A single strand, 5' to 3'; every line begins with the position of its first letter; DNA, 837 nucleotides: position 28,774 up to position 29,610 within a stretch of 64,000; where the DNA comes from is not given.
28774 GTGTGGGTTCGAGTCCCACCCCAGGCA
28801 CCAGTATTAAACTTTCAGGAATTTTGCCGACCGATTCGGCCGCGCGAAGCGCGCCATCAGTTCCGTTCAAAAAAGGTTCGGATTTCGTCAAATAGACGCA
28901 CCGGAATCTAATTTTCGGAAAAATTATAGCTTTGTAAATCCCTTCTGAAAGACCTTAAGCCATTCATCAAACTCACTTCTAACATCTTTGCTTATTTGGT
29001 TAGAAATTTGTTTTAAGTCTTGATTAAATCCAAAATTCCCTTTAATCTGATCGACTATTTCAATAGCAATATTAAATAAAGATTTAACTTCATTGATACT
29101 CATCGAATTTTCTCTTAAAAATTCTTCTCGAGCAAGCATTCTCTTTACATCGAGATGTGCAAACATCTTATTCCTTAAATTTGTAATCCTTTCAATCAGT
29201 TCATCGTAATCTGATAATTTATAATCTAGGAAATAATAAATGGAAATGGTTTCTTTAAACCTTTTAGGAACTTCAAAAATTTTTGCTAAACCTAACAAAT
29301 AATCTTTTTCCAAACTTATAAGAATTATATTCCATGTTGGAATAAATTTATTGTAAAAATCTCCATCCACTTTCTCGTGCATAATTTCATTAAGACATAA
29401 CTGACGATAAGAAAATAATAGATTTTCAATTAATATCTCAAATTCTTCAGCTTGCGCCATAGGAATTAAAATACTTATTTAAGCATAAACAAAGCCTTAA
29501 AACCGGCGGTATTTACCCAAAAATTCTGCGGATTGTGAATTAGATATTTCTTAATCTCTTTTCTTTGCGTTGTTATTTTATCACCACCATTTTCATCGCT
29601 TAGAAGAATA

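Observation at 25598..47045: Scattered G+C-rich autonomous cassettes with consensus promoters and strong SDs in an SD-poor, A+T-rich genome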

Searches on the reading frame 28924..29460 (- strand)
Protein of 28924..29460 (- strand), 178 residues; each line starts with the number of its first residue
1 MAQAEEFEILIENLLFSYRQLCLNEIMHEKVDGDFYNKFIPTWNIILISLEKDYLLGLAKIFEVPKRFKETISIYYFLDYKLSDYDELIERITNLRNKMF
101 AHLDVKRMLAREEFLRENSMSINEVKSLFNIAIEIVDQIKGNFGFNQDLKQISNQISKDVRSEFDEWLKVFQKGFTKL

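Call 5: search_protein_families(library=pfam, proteins=[window:28924-29460:-], max_evalue=0.01)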
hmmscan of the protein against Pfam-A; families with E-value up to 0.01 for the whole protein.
window:28924-29460:- (178 aa): 2 families
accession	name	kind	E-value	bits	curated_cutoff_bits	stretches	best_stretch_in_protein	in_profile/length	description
PF18734.6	HEPN_AbiU2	-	3.3e-10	40.2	26.8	1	83-143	113-172/193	AbiU2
PF05859.17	Mis12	-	0.0069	16.6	25.7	1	58-157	83-186/231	Mis12 protein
